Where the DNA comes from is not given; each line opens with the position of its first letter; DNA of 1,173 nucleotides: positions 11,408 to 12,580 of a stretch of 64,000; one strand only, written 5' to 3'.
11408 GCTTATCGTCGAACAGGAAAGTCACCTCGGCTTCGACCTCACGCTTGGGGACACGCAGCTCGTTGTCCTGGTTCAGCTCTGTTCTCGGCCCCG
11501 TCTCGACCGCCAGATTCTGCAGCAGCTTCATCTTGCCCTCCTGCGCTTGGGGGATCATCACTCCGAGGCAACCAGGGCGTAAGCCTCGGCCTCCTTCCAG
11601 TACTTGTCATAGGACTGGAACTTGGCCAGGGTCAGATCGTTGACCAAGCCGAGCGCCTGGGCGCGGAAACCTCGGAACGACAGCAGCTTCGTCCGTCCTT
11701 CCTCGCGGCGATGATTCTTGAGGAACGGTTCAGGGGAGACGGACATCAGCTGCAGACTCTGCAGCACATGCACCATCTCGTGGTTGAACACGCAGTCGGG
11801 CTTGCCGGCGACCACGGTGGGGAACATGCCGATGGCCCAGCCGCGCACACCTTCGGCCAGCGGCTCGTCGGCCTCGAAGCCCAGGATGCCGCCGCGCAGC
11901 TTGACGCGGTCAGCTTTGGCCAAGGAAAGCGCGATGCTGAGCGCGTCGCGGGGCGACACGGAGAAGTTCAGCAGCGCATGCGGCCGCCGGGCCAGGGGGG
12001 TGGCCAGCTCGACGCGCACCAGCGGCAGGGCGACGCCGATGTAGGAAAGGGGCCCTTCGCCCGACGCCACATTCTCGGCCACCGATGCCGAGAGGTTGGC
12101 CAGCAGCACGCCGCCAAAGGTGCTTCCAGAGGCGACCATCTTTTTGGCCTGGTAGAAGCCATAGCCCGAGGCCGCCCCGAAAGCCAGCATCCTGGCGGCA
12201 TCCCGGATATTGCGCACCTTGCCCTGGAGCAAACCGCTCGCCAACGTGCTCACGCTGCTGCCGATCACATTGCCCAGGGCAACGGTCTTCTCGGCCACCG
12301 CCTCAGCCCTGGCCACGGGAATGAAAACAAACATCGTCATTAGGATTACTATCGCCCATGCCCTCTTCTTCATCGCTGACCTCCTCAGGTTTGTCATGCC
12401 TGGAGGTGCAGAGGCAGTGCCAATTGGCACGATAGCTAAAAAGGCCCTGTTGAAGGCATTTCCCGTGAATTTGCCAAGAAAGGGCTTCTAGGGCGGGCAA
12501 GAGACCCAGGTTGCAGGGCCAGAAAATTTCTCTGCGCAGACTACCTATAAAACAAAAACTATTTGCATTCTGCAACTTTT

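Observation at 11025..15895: Self-contained sigma-54 regulatory module driving a secreted HExxH protein and an N-terminally extended PilT-like ATPase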

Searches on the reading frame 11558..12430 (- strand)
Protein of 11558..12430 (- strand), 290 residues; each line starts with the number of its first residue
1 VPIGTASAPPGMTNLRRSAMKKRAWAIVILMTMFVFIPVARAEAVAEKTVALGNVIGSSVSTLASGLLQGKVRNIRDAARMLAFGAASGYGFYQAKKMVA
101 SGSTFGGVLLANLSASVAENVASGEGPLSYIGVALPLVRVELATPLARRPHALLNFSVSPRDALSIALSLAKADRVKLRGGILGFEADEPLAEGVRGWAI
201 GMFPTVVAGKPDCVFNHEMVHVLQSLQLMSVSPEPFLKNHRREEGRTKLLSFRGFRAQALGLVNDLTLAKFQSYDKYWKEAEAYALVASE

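Call 5: search_protein_families(library=pfam, proteins=[window:11558-12430:-], max_evalue=0.01)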
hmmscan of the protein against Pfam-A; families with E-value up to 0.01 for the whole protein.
window:11558-12430:- (290 aa): 0 families

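Call 7: search_protein_families(library=ncbifam, proteins=[window:11558-12373:-], max_evalue=0.01)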
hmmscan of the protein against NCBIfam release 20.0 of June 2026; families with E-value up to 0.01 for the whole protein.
window:11558-12373:- (271 aa): 0 families

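Call 9: find_homologous_proteins(query=window:11558-12373:-)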
Query window:11558-12373:- (271 aa): 73 proteins with E <= 0.001 among 7417 candidates.
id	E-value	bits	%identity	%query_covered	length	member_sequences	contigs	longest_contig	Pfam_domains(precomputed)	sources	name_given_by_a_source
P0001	1.1e-169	580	100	100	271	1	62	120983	-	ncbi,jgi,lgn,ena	-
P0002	1.5e-127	442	74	99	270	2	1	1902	-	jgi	jgi:hypothetical protein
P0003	8.0e-127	440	74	100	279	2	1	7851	-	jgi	jgi:hypothetical protein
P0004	4.3e-126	437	71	100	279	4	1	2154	-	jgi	jgi:hypothetical protein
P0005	2.4e-123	428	70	99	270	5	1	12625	-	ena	-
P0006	5.8e-122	424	70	99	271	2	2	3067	-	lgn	-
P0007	5.2e-121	421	69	100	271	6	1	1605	-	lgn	-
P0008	9.7e-121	420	69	100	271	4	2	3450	-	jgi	-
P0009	1.2e-120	419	70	99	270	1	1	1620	-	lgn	-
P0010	3.5e-120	418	70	99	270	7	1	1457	-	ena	-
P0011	5.6e-120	417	69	100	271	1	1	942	-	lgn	-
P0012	3.9e-119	415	69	100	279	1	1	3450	-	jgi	jgi:hypothetical protein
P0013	4.7e-119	414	71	96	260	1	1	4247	-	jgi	jgi:hypothetical protein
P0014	4.0e-118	411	68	100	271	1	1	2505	-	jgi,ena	-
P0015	6.7e-118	410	67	99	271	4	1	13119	-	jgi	-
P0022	7.4e-115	401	65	100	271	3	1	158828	-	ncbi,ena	-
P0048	2.8e-102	359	60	100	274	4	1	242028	-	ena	-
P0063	4.6e-75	270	48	96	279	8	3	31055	-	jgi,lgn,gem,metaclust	metaclust:\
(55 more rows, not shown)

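Call 10: find_encoding_contigs(protein=P0048, flank=10000, max_places=2)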
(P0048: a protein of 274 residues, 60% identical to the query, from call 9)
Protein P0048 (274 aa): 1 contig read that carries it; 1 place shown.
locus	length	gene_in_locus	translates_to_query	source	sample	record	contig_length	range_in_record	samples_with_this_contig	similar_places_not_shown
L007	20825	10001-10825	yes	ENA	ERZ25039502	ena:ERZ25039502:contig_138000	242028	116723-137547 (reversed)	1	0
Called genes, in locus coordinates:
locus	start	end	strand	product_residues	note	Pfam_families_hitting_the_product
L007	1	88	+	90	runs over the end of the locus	-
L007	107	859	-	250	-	PF08713:DNA_alkylation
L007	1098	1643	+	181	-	PF09588:YqaJ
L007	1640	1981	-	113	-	PF00854:PTR2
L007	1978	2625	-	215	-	PF18902:DUF5658 (faint), PF00854:PTR2 (weak)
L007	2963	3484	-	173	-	PF07690:MFS_1, PF00854:PTR2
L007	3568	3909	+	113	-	-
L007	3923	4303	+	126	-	-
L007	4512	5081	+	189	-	PF01035:DNA_binding_1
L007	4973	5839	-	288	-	-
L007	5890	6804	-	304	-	PF13349:DUF4097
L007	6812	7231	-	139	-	PF13646:HEAT_2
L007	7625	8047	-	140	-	PF04542:Sigma70_r2, PF08281:Sigma70_r4_2, PF04545:Sigma70_r4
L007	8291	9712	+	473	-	PF00072:Response_reg, PF00158:Sigma54_activat, PF14532:Sigma54_activ_2, PF25601:AAA_lid_14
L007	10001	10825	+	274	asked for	-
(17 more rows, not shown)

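Call 11: find_encoding_contigs(protein=P0063, flank=10000, max_places=2)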
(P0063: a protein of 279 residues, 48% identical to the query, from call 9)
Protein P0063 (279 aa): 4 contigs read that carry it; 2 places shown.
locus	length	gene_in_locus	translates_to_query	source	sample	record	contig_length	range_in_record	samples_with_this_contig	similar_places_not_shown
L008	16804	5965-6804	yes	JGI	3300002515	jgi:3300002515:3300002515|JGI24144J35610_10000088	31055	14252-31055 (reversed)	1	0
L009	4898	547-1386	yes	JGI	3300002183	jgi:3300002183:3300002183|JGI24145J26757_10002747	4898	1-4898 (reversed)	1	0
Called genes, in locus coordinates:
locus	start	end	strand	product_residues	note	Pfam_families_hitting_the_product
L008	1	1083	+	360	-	?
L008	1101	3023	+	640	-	PF00072:Response_reg, PF00989:PAS, PF08448:PAS_4 (weak), PF13188:PAS_8, PF13426:PAS_9, PF00512:HisKA, PF02518:HATPase_c, PF00072:Response_reg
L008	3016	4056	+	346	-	PF00072:Response_reg, PF13487:HD_5, PF01966:HD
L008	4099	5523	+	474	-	PF00072:Response_reg, PF00158:Sigma54_activat, PF14532:Sigma54_activ_2, PF07728:AAA_5 (weak), PF25601:AAA_lid_14, PF02954:HTH_8 (weak)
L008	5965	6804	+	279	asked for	-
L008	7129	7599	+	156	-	PF07238:PilZ (weak)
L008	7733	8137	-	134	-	-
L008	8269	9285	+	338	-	-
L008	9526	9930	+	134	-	PF13596:PAS_10, PF08448:PAS_4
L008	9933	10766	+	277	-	-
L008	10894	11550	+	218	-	-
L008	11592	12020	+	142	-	PF00472:RF-1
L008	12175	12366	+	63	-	-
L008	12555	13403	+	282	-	PF01641:SelR, PF01625:PMSR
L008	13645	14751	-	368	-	PF14681:UPRTase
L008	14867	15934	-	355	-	PF02463:SMC_N (faint), PF00005:ABC_tran, PF13304:AAA_21 (weak), PF08402:TOBE_2 (weak), PF03459:TOBE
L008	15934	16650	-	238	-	PF00528:BPD_transp_1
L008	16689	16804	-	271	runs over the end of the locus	PF12849:PBP_like_2, PF13531:SBP_bac_11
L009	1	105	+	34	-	?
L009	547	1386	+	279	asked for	-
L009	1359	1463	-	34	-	-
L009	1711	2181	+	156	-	PF07238:PilZ (weak)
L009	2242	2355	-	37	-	-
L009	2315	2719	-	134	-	-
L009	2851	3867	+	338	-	-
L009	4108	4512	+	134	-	PF13596:PAS_10, PF08448:PAS_4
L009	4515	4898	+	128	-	?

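Call 12: find_encoding_contigs(protein=P0022, flank=10000, max_places=2)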
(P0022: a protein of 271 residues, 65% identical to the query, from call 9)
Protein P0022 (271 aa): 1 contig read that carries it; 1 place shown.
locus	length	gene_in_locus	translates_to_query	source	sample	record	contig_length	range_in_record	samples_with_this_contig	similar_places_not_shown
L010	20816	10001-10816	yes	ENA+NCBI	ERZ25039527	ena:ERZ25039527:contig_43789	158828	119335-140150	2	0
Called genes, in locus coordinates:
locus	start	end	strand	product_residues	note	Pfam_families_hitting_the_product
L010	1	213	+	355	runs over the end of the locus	PF00005:ABC_tran, PF02463:SMC_N (faint), PF13304:AAA_21 (weak), PF08402:TOBE_2 (weak), PF03459:TOBE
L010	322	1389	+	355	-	PF14681:UPRTase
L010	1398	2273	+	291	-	PF14305:ATPgrasp_TupA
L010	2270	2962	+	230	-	PF13439:Glyco_transf_4, PF13579:Glyco_trans_4_4 (weak)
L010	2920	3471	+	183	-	PF00534:Glycos_transf_1, PF13692:Glyco_trans_1_4, PF13524:Glyco_trans_1_2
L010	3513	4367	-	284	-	PF01641:SelR, PF01625:PMSR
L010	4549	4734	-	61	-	-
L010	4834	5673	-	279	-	-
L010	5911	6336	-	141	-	PF00472:RF-1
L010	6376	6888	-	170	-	-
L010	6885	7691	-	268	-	-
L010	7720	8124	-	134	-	PF13596:PAS_10, PF08448:PAS_4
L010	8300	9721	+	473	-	PF00072:Response_reg, PF00158:Sigma54_activat, PF14532:Sigma54_activ_2, PF07728:AAA_5 (weak), PF25601:AAA_lid_14, PF02954:HTH_8 (weak)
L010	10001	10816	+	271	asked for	-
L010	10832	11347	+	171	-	-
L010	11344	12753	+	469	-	PF00437:T2SSE, PF13191:AAA_16 (faint)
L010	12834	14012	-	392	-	PF00512:HisKA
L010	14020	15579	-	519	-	PF13426:PAS_9 (faint), PF07536:HWE_HK (weak), PF07568:HisKA_2, PF02518:HATPase_c (weak), PF00072:Response_reg, PF00989:PAS, PF13188:PAS_8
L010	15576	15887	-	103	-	-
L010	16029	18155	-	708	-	PF00989:PAS, PF08448:PAS_4, PF13188:PAS_8, PF13426:PAS_9, PF00989:PAS, PF13188:PAS_8, PF08448:PAS_4, PF13426:PAS_9, +9 more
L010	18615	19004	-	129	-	PF08447:PAS_3 (faint), PF13426:PAS_9 (weak), PF00989:PAS, PF13188:PAS_8, PF08448:PAS_4 (weak), PF13426:PAS_9 (weak)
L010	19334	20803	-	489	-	PF00072:Response_reg, PF00989:PAS, PF08448:PAS_4, PF13188:PAS_8, PF13426:PAS_9, PF08447:PAS_3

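Call 15: search_protein_families(library=pfam, proteins=[window:11558-12373:-], max_evalue=10)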
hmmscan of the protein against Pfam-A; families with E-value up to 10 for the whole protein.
window:11558-12373:- (271 aa): 0 families

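Call 16: search_protein_families(library=padloc, proteins=[window:11558-12373:-], max_evalue=0.1)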
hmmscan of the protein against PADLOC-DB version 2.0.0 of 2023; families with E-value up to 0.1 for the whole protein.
window:11558-12373:- (271 aa): 0 families

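Call 19: predict_structure(alignment_id=A1)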
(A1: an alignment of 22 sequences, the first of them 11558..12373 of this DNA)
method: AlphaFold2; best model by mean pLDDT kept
length: 271 residues; sequences in the alignment: 22
mean_pLDDT: 82.5   pTM: 0.83
mean pLDDT of the five models: 82.5, 78.7, 76.4, 76.1, 72.2
residues with pLDDT >= 90: 97; 70-90: 126; 50-70: 36; < 50: 12
segments of 3 or more residues with pLDDT < 50: 14-25
pLDDT, mean of each block of 10 residues (from residue 1): 57 47 59 90 89 91 94 96 93 95 90 87 88 88 86 88 87 84 87 91 91 80 70 86 70 65 82 56
secondary structure, 60 per line:
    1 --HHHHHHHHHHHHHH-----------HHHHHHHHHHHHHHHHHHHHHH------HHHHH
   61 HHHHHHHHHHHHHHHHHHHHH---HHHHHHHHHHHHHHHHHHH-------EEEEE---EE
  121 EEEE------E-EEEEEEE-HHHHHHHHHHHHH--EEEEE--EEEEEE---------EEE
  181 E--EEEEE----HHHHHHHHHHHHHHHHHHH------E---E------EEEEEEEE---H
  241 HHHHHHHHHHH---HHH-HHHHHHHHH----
elements in order: H3-16 H28-49 H56-81 H85-103 E111-115 E119-124 E133-139 H141-153 E156-160 E163-168 E178-181 E184-188 H193-211 E229-236 H240-251 H259-267
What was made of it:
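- The secondary-structure order is compatible with a gluzincin (call 19).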

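Call 25: fold_search(model_id=the predicted structure, library=pdb)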
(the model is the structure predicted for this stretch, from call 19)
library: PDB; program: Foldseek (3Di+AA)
matches with E <= 10: 17; with E <= 0.001: 0
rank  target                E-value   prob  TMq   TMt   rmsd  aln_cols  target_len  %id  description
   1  2aig                  2.5e+00  0.06  0.14  0.18  15.9       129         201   10  ADAMALYSIN II WITH PEPTIDOMIMETIC INHIBITOR POL647 (released 1998-04-15)
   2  6x5x                  4.1e+00  0.04  0.13  0.17  17.0       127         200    9  Crystal structure o BmooMP-I, a P-I metalloproteinase from Bothrops moojeni (released 2020-10-07)
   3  9y6s_8G               4.3e+00  0.09  0.09  0.04   5.5        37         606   16  96-nm repeat of the Leishmania tarentolae doublet microtubule (released 2025-12-17)
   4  8u9b_B                5.1e+00  0.01  0.12  0.08  19.3       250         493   11  Crystal Structure of Betaine aldehyde dehydrogenase (BetB) from Klebsiella aerogenes (Apo, P21 Form) (released 2023-09-27)
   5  3hq2_A                7.4e+00  0.01  0.16  0.11  17.4       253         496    9  BsuCP Crystal Structure (released 2009-06-30)
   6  5go3_B                7.4e+00  0.01  0.13  0.10  18.0       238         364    8  Crystal structure of a di-nucleotide cyclase Vibrio mutant (released 2016-11-02)
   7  5cwg                  7.9e+00  0.08  0.20  0.26   8.4       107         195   12  Crystal structure of de novo designed helical repeat protein DHR10 (released 2015-12-16)
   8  6mjp_G                7.9e+00  0.01  0.08  0.07  19.4       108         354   12  LptB(E163Q)FGC from Vibrio cholerae (released 2019-03-27)
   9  3vpj_E                8.3e+00  0.04  0.07  0.12   5.0        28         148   25  crystal structure of type VI effector Tse1 from Pseudomonas aeruginosa in complex with immune protein Tsi1 (released 2012-06-27)
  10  4eqa_C                8.8e+00  0.06  0.10  0.16   5.0        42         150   19  Crystal structure of PA1844 in complex with PA1845 from Pseudomonas aeruginosa PAO1 (released 2012-09-12)
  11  5l43_A                8.8e+00  0.04  0.16  0.07  18.5       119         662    8  Structure of K26-DCP (released 2016-10-26)
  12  2nud_A                8.8e+00  0.01  0.09  0.09  12.1       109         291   11  The structure of the type III effector AvrB complexed with a high-affinity RIN4 peptide (released 2007-05-22)
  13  6h5b_C                9.2e+00  0.06  0.12  0.23   3.8        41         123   10  Myxococcus xanthus MglA in complex with its GAP MglB and GTPgammaS (released 2019-11-27)
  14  8uzi_D                9.2e+00  0.01  0.12  0.08  18.5       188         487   14  Crystal Structure of Betaine aldehyde dehydrogenase (BetB) from Klebsiella aerogenes (betaine bound) (released 2023-12-06)
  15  6hjm_H                9.8e+00  0.06  0.12  0.23   4.0        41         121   10  Myxococcus xanthus MglB (released 2019-12-04)
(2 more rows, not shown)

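Call 36: search_solved_structures(query=A1, max_evalue=10, show_alignments=2)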
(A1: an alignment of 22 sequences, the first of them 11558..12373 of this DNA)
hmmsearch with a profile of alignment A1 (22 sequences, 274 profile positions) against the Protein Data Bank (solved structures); distinct sequences matched with E-value up to 10: 0.

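Call 41: find_related_loci(query=A1, collection=genome_contigs, flank=8000)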
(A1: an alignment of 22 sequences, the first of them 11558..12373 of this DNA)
Query A1 (271 aa) in genome_contigs; peptide patterns used: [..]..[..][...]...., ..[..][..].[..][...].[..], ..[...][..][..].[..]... (x = any residue, [..] = any of these).
226 stretches matched a pattern; 26 encode a relative of the query (tblastn E <= 1e-3); 26 distinct loci.
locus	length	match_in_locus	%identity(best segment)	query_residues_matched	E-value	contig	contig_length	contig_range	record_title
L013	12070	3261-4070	71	1-270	7e-135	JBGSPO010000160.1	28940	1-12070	MAG: Candidatus Aminicenantia bacterium isolate JTS-AC306 k141_1244907, whole genome shotgun sequence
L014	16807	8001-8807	70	3-271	2e-132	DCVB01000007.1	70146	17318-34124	MAG TPA_asm: Candidatus Aminicenantes bacterium UBA2199 UBA2199_contig_9744, whole genome shotgun sequence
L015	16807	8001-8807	70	3-271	3e-131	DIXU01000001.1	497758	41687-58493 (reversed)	MAG TPA_asm: Candidatus Aminicenantes bacterium UBA6072 UBA6072_contig_76, whole genome shotgun sequence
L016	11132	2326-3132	69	3-271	3e-129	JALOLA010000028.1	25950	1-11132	MAG: Acidobacteria bacterium isolate Prado013 scaffold_917, whole genome shotgun sequence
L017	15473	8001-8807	68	3-271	5e-127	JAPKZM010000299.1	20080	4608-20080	MAG: Candidatus Aminicenantes bacterium isolate LacPavin_0920_SED5_MAG_56_9 LacPavin_0920_SED5_scaffold_214421, whole ge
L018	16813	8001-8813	66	1-271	1e-125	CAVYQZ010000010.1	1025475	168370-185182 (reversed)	MAG: Candidatus Aminicenantes bacterium isolate MFD04716.bin.2.288 genome assembly, contig: contig_5963, whole genome sh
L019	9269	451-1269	64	1-270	5e-121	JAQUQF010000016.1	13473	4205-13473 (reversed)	MAG: Acidobacteriota bacterium isolate STD1_43 NODE_11839_length_13473_cov_3.168065_Sandtown_D1, whole genome shotgun se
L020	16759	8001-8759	64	18-270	2e-111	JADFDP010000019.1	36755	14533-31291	MAG: Candidatus Aminicenantes bacterium isolate QR_Bin.23 NODE_19_length_36755_cov_16.7215, whole genome shotgun sequenc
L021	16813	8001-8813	64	1-271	2e-118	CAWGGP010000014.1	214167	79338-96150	MAG: Candidatus Aminicenantes bacterium isolate MFD01872.bin.2.146 genome assembly, contig: contig_81544, whole genome s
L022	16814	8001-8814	70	1-271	3e-108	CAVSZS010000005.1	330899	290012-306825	MAG: Candidatus Aminicenantes bacterium isolate MFD04716.bin.1.273 genome assembly, contig: contig_25895, whole genome s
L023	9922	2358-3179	44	1-271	1e-71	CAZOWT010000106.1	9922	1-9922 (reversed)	MAG TPA_asm: uncultured Clostridia bacterium isolate binchicken_co129_912 genome assembly, contig: NODE_21844_length_992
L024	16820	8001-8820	54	1-270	5e-89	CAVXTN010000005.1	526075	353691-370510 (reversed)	MAG: Candidatus Aminicenantes bacterium isolate MFD05942.bin.2.108 genome assembly, contig: contig_16333, whole genome s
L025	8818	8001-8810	43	1-265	3e-65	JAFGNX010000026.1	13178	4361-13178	MAG: Candidatus Aminicenantes bacterium isolate Zod_Metabat.571 k87_927171, whole genome shotgun sequence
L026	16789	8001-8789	35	8-271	1e-45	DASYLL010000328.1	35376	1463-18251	MAG TPA_asm: Thermoanaerobaculia bacterium isolate SMAG_U4347 k141_3309796, whole genome shotgun sequence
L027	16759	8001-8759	34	14-268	6e-42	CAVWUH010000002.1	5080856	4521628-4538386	MAG: uncultured Acidobacteriota bacterium isolate MFD07386.bin.2.1 genome assembly, contig: contig_10975, whole genome s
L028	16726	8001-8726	35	28-267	8e-41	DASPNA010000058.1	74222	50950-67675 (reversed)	MAG TPA_asm: Thermoanaerobaculia bacterium isolate SMAG_U12109 k141_284198, whole genome shotgun sequence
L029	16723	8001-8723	35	23-267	1e-37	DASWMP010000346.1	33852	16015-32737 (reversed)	MAG TPA_asm: Thermoanaerobaculia bacterium isolate SMAG_U3390 k141_575370, whole genome shotgun sequence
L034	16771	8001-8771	35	11-265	7e-35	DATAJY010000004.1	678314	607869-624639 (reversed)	MAG TPA_asm: Thermoanaerobaculia bacterium isolate SMAG_U6924 k141_16775, whole genome shotgun sequence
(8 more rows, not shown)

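Call 45: search_protein_families(library=pfam, proteins=[L028:6146-7933:+, L028:8789-10366:+, L028:10380-11558:+, L027:6379-7923:+, L034:5619-7514:-, L034:8902-9690:+, L008:7129-7599:+, L025:646-1119:+, L025:1052-2407:+, L029:6952-7956:+], max_evalue=0.01)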
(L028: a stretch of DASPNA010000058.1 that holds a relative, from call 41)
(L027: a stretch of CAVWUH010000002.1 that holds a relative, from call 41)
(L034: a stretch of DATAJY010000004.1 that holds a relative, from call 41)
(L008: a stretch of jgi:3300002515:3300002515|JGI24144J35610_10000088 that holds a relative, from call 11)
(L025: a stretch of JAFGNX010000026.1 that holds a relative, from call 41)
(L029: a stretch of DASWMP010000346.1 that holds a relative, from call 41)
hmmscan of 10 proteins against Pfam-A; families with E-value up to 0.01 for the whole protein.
L028:6146-7933:+ (595 aa): 1 family
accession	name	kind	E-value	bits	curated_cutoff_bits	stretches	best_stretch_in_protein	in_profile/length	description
PF01642.28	MM_CoA_mutase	-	3.5e-229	762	22.1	1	73-587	1-512/512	Methylmalonyl-CoA mutase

L028:8789-10366:+ (525 aa): 10 families
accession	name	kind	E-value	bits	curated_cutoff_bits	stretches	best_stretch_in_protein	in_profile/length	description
PF01593.30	Amino_oxidase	-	6.3e-54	184.4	19.8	1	77-512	2-443/443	Flavin containing amine oxidoreductase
PF13450.12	NAD_binding_8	-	1.7e-11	44.6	21.9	1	71-139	1-68/68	NAD(P)-binding Rossmann-like domain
PF01266.30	DAO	-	8.9e-06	25.9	27.9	1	68-103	1-37/353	FAD dependent oxidoreductase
PF01946.23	Thi4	-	3.1e-05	23.8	26.2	1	68-109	19-61/235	Thi4 family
PF00890.30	FAD_binding_2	-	0.00015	21.6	20.4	1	69-103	2-36/414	FAD binding domain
PF10518.14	TAT_signal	-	0.00062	20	22.7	1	39-57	3-21/21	TAT (twin-arginine translocation) pathway signal sequence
PF03486.20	HI0933_like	-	0.00077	19.4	50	1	68-104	2-38/244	HI0933-like protein Rossmann domain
PF07992.20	Pyr_redox_2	-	0.00089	19.2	26.1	1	68-101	2-177/291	Pyridine nucleotide-disulphide oxidoreductase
PF13738.12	Pyr_redox_3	-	0.0016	18.2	30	1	70-102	1-33/305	Pyridine nucleotide-disulphide oxidoreductase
PF05834.18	Lycopene_cycl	-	0.0048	16.5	23.4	1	69-101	2-36/380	Lycopene cyclase protein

L028:10380-11558:+ (392 aa): 0 families

L027:6379-7923:+ (514 aa): 1 family
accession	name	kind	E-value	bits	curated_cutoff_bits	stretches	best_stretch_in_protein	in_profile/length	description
PF01642.28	MM_CoA_mutase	-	2.4e-106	356.8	22.1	2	269-506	278-512/512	Methylmalonyl-CoA mutase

L034:5619-7514:- (631 aa): 1 family
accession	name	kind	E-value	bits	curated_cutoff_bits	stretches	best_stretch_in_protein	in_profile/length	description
PF00082.27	Peptidase_S8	-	1.2e-13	51.5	21.8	1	208-519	6-288/288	Subtilase family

L034:8902-9690:+ (262 aa): 0 families

L008:7129-7599:+ (156 aa): 2 families
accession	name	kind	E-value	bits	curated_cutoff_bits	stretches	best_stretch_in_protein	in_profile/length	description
PF07238.19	PilZ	-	5.8e-07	30.2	22.5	1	60-144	2-91/102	PilZ domain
PF13248.11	Zn_ribbon_3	-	2.7e-05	23.9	27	1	4-24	3-23/26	zinc-ribbon domain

L025:646-1119:+ (157 aa): 0 families

L025:1052-2407:+ (451 aa): 13 families
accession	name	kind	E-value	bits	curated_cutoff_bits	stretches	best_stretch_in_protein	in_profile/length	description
PF00437.27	T2SSE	-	4.5e-49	167.5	24.9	1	87-348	20-280/370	Type II/IV secretion system protein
PF13401.12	AAA_22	-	1.6e-05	25.7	27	1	200-250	5-58/130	AAA domain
PF13191.12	AAA_16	-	9.8e-05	23.3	32.6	1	201-241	25-63/167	AAA ATPase domain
PF13555.12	AAA_29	-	0.00038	20.6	27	1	199-220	21-42/61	P-loop containing region of AAA domain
PF09818.15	ABC_ATPase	-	0.00038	20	23.2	1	197-249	76-132/283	P-loop domain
PF13476.12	AAA_23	-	0.0009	20.4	27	1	199-220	18-39/201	AAA domain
PF13604.12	AAA_30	-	0.0024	18.1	27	0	194-228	12-46/191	AAA domain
PF25199.1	nSTAND_NTPase5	-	0.0029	17.9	34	1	201-238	42-79/145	Novel STAND NTPase 5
PF00265.24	TK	-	0.0036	17.6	20.6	1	202-302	3-107/176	Thymidine kinase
PF01935.23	DUF87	-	0.0054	17.3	23.2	1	204-233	27-56/220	Helicase HerA, central domain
PF13245.12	AAA_19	-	0.0067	17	25.1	0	198-237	9-42/134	AAA domain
PF13238.12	AAA_18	-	0.0068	17.3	29.4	0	203-284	1-65/128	AAA domain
PF04851.21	ResIII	-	0.0078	16.6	22.5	0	203-249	26-73/164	Type III restriction enzyme, res subunit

L029:6952-7956:+ (334 aa): 1 family
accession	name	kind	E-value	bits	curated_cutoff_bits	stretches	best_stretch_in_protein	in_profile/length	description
PF02265.22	S1-P1_nuclease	-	5.8e-42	144.7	29.5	1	32-333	1-257/258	S1/P1 Nuclease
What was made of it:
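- A genuine Zn-ribbon-PilZ protein (30 bits, cutoff 22.5) occupies Y's position after X in L008 and L009 (calls 11, 45).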
